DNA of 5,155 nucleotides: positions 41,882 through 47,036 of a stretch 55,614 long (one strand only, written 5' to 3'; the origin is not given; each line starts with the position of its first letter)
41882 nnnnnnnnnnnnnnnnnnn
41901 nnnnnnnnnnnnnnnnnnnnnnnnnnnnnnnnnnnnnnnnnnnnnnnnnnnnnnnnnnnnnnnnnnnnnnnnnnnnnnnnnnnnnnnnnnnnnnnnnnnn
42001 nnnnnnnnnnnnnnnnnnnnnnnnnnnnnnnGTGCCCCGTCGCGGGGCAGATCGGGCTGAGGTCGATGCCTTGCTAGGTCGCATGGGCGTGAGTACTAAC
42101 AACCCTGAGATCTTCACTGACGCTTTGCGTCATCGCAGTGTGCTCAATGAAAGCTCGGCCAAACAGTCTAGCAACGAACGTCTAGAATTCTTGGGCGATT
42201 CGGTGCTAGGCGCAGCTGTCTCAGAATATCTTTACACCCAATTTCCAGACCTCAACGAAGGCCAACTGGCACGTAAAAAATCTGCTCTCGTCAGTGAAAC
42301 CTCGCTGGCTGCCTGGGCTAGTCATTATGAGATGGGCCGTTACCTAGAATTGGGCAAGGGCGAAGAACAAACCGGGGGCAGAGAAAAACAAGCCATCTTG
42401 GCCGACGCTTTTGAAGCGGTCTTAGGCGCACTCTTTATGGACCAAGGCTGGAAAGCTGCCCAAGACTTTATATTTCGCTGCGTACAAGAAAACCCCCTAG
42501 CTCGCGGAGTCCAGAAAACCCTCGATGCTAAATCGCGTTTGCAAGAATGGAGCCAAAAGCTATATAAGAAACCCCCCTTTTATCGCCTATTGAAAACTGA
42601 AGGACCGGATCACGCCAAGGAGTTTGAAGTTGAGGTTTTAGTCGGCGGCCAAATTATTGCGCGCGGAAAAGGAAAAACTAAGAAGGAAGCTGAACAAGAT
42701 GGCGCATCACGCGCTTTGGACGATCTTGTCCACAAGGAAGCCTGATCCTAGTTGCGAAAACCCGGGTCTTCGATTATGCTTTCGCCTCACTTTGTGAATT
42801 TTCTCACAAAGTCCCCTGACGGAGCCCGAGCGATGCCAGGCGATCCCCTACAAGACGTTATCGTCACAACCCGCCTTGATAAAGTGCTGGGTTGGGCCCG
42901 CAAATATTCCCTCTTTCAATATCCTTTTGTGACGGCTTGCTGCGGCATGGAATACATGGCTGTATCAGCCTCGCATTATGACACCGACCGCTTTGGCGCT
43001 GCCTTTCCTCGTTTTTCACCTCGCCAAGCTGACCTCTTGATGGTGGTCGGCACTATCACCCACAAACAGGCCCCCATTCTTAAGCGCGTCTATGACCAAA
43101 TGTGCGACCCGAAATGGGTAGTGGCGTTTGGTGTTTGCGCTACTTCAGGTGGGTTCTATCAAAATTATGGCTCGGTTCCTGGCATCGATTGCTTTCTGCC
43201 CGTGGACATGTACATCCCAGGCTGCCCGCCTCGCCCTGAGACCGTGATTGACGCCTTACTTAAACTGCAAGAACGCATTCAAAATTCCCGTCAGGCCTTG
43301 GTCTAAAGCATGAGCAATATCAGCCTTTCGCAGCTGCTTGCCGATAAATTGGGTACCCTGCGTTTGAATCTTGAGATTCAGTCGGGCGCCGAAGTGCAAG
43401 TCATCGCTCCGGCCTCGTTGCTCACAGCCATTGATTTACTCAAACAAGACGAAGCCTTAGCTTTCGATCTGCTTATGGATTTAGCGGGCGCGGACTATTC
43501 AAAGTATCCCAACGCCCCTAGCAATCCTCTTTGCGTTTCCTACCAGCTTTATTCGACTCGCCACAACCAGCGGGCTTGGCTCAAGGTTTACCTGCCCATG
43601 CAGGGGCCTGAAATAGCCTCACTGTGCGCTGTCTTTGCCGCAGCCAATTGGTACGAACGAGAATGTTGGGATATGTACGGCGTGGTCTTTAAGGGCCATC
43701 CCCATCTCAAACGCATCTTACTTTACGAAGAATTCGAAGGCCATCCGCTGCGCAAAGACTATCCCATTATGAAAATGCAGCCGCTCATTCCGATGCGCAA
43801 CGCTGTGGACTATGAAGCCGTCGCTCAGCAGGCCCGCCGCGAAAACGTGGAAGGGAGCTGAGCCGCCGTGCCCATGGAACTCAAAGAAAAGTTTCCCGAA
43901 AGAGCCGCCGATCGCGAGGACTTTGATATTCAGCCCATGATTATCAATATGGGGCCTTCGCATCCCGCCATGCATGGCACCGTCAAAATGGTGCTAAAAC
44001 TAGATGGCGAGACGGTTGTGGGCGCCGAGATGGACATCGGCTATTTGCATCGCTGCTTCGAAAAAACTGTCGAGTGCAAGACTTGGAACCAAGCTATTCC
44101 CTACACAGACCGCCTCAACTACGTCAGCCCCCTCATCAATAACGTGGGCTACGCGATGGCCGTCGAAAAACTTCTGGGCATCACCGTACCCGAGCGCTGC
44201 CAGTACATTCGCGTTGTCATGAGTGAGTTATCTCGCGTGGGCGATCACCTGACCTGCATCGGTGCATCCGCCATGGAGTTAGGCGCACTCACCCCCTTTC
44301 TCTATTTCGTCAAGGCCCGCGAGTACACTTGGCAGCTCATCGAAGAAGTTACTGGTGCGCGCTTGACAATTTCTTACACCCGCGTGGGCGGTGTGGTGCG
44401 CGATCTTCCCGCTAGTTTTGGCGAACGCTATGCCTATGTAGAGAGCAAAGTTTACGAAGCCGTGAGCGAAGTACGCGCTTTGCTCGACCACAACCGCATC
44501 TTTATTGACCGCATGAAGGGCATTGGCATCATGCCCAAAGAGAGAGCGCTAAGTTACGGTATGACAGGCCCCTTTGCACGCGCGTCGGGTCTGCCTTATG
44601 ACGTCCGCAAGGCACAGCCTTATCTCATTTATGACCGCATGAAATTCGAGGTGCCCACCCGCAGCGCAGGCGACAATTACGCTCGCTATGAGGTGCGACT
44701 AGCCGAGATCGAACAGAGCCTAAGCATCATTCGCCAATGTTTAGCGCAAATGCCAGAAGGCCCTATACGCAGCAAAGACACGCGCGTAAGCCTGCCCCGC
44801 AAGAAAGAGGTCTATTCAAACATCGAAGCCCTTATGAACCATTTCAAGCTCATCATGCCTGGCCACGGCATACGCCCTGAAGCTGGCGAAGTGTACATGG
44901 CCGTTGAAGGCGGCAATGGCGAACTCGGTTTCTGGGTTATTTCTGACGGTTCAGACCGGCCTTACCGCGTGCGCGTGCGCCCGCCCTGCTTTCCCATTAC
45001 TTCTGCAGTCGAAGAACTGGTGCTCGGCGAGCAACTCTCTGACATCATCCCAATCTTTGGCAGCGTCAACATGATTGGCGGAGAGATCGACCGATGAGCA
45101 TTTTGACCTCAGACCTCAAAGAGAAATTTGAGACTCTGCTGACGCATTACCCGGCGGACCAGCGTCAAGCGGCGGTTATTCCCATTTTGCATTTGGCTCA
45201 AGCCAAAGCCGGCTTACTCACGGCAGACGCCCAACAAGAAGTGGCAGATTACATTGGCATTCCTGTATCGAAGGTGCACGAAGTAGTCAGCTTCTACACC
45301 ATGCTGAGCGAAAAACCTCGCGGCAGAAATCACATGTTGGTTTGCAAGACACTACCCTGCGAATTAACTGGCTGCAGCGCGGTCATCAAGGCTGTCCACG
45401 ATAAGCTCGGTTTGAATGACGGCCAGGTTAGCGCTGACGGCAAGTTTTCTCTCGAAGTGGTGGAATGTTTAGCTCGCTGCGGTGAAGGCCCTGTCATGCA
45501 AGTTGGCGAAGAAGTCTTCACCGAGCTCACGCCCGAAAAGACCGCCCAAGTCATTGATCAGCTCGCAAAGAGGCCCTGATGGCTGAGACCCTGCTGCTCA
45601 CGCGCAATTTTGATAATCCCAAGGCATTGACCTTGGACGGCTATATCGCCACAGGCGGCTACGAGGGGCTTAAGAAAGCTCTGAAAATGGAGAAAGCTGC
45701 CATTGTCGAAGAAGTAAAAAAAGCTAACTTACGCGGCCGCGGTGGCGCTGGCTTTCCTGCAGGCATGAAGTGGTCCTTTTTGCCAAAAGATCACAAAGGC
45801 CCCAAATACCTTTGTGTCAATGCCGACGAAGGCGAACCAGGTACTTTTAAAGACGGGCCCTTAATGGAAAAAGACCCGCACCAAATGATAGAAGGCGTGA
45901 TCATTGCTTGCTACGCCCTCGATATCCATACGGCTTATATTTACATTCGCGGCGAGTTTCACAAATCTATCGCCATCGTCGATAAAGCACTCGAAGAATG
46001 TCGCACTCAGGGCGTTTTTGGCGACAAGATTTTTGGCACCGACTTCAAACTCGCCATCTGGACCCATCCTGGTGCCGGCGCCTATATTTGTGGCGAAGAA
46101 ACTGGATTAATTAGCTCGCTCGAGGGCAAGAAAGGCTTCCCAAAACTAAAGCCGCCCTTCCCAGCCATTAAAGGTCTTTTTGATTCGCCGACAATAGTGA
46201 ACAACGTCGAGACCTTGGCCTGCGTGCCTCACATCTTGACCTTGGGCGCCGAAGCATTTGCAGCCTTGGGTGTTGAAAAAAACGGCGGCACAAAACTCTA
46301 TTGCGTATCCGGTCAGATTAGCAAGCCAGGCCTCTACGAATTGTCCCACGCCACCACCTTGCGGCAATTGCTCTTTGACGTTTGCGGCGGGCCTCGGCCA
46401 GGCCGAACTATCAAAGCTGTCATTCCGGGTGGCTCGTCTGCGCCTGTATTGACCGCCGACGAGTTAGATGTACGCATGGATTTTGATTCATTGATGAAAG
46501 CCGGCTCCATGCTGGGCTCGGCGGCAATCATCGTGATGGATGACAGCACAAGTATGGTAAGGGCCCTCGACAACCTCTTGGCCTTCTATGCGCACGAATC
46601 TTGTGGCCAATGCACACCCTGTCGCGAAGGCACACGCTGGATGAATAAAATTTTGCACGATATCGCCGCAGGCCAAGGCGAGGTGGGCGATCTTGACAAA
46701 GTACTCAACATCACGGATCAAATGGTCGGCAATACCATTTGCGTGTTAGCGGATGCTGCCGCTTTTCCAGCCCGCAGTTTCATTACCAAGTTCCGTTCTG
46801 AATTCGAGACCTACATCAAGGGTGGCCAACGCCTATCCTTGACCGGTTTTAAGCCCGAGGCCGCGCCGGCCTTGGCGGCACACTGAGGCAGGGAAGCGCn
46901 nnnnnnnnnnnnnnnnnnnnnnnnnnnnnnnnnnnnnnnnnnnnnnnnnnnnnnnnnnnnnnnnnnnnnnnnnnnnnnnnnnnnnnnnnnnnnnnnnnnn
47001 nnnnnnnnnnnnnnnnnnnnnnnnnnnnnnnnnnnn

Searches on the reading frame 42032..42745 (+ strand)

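Call 9: search_protein_families(library=pfam, proteins=[window:42032-42745:+], max_evalue=0.00001)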
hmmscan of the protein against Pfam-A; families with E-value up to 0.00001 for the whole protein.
window:42032-42745:+ (237 aa): 4 families
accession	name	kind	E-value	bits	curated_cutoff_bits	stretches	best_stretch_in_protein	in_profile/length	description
PF14622.11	Ribonucleas_3_3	-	1.5e-34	119.4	35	1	24-149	1-122/128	Ribonuclease-III-like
PF00636.31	Ribonuclease_3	-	6.1e-26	91.6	27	1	49-139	1-102/102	Ribonuclease III domain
PF00035.32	dsrm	-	1.5e-17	64.4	23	1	166-232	1-66/66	Double-stranded RNA binding motif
PF22935.1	RM44_endonuclase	-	4.7e-06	27.2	27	0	8-134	3-139/139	Large ribosomal subunit protein mL44, endonuclease domain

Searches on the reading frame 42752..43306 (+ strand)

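Call 9: search_protein_families(library=pfam, proteins=[window:42752-43306:+], max_evalue=0.00001)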
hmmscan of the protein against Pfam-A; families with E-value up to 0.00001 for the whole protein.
window:42752-43306:+ (184 aa): 1 family
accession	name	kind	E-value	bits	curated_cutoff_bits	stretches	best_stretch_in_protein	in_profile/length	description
PF01058.29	Oxidored_q6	-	2.1e-25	89.4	27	1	63-172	1-128/128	NADH ubiquinone oxidoreductase, 20 Kd subunit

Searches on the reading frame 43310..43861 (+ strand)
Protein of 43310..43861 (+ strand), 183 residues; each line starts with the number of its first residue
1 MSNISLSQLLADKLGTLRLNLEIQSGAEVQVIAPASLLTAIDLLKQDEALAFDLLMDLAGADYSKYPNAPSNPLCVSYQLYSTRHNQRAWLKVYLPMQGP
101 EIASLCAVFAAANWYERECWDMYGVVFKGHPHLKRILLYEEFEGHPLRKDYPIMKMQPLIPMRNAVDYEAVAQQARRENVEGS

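Call 9: search_protein_families(library=pfam, proteins=[window:43310-43861:+], max_evalue=0.00001)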
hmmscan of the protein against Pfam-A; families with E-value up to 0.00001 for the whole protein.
window:43310-43861:+ (183 aa): 1 family
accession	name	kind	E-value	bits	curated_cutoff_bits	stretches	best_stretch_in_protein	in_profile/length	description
PF00329.25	Complex1_30kDa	-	2.5e-39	135.1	22.5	1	32-154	3-121/124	Respiratory-chain NADH dehydrogenase, 30 Kd subunit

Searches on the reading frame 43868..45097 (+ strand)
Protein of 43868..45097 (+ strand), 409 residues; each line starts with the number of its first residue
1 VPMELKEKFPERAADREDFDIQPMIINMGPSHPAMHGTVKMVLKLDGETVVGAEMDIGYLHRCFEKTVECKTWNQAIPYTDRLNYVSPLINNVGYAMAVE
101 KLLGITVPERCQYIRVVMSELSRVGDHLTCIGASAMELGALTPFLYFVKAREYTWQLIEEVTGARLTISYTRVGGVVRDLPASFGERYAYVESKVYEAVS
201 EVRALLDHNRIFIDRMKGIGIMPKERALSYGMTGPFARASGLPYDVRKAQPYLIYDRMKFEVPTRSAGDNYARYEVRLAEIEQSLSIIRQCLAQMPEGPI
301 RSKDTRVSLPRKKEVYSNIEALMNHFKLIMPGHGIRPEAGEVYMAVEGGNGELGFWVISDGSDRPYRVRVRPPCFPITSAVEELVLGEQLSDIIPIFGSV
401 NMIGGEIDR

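Call 9: search_protein_families(library=pfam, proteins=[window:43868-45097:+], max_evalue=0.00001)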
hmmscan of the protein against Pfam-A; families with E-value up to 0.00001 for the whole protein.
window:43868-45097:+ (409 aa): 1 family
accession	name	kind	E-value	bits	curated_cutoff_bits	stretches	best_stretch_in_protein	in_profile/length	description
PF00346.24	Complex1_49kDa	-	6.2e-102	340.7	24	1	138-409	2-271/271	Respiratory-chain NADH dehydrogenase, 49 Kd subunit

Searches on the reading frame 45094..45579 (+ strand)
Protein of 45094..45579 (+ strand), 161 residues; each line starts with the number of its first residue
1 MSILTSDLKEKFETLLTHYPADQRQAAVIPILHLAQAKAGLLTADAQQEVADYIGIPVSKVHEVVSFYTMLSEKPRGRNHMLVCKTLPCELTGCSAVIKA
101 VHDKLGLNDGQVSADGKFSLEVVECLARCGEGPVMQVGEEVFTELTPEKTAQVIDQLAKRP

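Call 9: search_protein_families(library=pfam, proteins=[window:45094-45579:+], max_evalue=0.00001)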
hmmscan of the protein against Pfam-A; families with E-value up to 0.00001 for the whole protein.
window:45094-45579:+ (161 aa): 1 family
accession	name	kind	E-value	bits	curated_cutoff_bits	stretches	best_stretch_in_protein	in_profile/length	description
PF01257.25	2Fe-2S_thioredx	-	1.8e-47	161.3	24.8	1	13-157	2-144/145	Thioredoxin-like [2Fe-2S] ferredoxin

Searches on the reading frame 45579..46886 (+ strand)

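Call 9: search_protein_families(library=pfam, proteins=[window:45579-46886:+], max_evalue=0.00001)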
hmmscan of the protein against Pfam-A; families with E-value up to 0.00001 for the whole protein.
window:45579-46886:+ (435 aa): 3 families
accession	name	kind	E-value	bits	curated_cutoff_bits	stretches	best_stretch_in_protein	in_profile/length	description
PF01512.22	Complex1_51K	-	2.3e-46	157.9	31.2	1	46-217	1-149/150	Nuo51 FMN-binding domain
PF10589.14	NADH_4Fe-4S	-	4.5e-30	103.8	23.5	1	329-411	2-84/85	NADH-ubiquinone oxidoreductase-F iron-sulfur binding region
PF22461.2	SLBB_2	-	3.4e-08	33.9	27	1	239-318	1-78/79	SLBB domain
